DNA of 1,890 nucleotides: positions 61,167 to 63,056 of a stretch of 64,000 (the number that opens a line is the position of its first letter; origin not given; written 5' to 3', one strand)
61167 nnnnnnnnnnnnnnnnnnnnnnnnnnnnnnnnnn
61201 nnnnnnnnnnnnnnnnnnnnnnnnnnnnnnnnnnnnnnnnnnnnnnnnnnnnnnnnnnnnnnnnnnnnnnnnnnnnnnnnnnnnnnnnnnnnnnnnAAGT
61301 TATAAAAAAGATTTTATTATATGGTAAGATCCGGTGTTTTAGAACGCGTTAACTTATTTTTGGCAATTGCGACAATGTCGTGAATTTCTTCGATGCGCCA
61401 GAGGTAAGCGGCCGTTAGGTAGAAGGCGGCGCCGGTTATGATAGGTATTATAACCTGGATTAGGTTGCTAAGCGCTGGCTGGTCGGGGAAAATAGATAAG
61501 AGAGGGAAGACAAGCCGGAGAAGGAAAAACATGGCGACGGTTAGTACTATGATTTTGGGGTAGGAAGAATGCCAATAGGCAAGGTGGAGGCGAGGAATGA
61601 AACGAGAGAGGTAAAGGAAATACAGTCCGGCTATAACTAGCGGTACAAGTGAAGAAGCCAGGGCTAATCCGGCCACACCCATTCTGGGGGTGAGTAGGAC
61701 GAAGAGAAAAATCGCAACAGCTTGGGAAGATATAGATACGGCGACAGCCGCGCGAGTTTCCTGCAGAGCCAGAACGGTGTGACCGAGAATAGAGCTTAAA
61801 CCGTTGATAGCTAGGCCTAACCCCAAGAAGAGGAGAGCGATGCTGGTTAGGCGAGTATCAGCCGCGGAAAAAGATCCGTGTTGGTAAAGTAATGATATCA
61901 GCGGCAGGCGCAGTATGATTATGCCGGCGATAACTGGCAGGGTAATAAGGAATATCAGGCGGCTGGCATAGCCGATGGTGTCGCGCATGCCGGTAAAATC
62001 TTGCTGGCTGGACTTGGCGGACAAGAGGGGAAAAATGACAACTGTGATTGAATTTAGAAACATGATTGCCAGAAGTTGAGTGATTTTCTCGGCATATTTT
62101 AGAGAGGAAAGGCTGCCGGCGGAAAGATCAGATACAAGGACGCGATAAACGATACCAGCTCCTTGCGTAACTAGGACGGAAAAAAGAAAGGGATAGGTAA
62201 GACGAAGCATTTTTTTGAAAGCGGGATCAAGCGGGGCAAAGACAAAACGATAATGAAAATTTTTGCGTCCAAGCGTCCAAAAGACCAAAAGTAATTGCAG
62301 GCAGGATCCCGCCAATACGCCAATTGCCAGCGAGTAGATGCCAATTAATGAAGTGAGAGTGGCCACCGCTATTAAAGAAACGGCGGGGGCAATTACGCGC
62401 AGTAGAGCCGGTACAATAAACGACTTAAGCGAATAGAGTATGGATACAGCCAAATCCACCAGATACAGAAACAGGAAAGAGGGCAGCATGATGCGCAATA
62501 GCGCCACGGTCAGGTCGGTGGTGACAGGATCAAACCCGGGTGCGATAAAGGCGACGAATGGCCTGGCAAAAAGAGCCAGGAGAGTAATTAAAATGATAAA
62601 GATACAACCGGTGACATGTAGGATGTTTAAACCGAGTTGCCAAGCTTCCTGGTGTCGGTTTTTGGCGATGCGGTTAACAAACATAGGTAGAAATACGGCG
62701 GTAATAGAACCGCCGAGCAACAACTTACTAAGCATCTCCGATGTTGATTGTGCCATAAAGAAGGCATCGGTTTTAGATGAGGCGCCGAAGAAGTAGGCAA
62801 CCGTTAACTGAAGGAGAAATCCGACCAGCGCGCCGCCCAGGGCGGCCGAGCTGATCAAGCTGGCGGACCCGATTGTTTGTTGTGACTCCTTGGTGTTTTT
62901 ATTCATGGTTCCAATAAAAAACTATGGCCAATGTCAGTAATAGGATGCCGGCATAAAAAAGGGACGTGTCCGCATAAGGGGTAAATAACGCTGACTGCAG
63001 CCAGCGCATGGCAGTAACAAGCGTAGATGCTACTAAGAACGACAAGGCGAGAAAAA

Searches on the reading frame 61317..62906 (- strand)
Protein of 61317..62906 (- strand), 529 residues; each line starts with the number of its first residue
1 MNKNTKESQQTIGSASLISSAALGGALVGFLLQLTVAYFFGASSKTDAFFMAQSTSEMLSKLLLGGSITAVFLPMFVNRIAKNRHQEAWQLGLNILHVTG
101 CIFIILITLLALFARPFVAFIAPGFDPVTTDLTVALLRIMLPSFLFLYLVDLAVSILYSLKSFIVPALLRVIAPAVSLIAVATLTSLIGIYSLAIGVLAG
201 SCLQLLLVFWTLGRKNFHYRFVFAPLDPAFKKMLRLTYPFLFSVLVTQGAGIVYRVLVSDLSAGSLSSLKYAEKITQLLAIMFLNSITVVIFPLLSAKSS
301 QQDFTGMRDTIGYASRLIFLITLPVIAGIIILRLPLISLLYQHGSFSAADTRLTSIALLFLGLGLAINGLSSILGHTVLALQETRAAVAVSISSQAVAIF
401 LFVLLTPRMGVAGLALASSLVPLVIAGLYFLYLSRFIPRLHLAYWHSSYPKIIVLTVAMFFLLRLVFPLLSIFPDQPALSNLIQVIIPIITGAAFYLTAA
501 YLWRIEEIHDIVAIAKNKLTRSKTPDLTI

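Call 3: search_protein_families(library=pfam, proteins=[window:61317-62906:-], max_evalue=0.01)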
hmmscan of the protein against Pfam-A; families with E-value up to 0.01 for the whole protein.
window:61317-62906:- (529 aa): 3 families
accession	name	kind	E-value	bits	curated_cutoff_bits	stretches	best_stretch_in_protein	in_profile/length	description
PF03023.19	MurJ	-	9.4e-64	216.1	27.4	1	36-460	1-426/451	Lipid II flippase MurJ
PF01554.23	MatE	-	7.1e-06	26.2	24.9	1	239-401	1-158/161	MatE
PF01943.22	Polysacc_synt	-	8.6e-06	25.8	28.2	1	77-296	61-271/274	Polysaccharide biosynthesis protein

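Call 4: search_protein_families(library=ncbifam, proteins=[window:61317-62906:-], max_evalue=0.01)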
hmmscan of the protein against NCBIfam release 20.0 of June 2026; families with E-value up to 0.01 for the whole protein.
window:61317-62906:- (529 aa): 1 family
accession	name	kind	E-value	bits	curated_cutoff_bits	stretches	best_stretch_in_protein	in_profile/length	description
TIGR01695.1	murJ_mviN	equivalog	1.5e-70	238.4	235.55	1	14-512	5-505/506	murein biosynthesis integral membrane protein MurJ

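Call 42: find_related_loci(query=window:61317-62903:-, collection=genome_contigs, flank=7000)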
Query window:61317-62903:- (528 aa) in genome_contigs; peptide patterns used: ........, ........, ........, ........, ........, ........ (x = any residue, [..] = any of these).
189 stretches matched a pattern; 12 encode a relative of the query (tblastn E <= 1e-3); 12 distinct loci.
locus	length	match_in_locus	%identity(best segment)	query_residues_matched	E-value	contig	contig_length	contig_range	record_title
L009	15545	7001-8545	58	4-518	5e-168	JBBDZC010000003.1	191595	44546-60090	MAG: Candidatus Andersenbacteria bacterium isolate LejiaD_51_235 Lejia_D_140_length_191595_cov_146, whole genome shotgun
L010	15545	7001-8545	55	6-520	2e-168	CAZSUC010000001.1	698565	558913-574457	MAG TPA_asm: uncultured Candidatus Saccharibacteria bacterium isolate SRP294416_co1_70 genome assembly, contig: NODE_1_l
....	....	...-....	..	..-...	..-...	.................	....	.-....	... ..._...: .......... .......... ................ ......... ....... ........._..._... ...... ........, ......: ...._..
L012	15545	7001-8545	54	1-523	3e-165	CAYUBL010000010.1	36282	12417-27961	MAG TPA_asm: uncultured Candidatus Saccharibacteria bacterium isolate SRP170004_co1_552 genome assembly, contig: NODE_15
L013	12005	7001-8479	53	19-520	1e-160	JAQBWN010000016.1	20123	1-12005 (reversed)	MAG: bacterium isolate casp150-mb.232 NODE_7076_length_20123_cov_0.081502, whole genome shotgun sequence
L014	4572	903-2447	54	3-522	2e-164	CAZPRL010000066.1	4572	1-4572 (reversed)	MAG TPA_asm: uncultured Candidatus Saccharibacteria bacterium isolate SRP136066_co1_37 genome assembly, contig: NODE_348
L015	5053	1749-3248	53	13-520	2e-161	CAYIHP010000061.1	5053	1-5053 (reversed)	MAG TPA_asm: uncultured Candidatus Saccharibacteria bacterium isolate ERP119705_co21_154 genome assembly, contig: NODE_2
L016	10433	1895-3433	53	3-523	2e-156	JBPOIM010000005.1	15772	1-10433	MAG: Candidatus Anderseniibacteriota bacterium isolate MAG_1567 c_000000551378, whole genome shotgun sequence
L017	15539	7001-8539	52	6-523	4e-156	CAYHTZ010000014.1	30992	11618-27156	MAG TPA_asm: uncultured Candidatus Saccharibacteria bacterium isolate ERP119705_co17_339 genome assembly, contig: NODE_1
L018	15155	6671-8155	55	13-515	6e-160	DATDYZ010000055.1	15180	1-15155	MAG TPA_asm: Candidatus Andersenbacteria bacterium isolate SMAG_U8178 k141_2305082, whole genome shotgun sequence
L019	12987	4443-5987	52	1-523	1e-152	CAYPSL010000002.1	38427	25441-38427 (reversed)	MAG TPA_asm: uncultured Candidatus Saccharibacteria bacterium isolate binchicken_co105_409 genome assembly, contig: NODE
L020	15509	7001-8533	53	3-521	4e-150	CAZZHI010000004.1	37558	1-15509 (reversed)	MAG TPA_asm: uncultured Candidatus Saccharibacteria bacterium isolate SRP286056_co1_201 genome assembly, contig: NODE_11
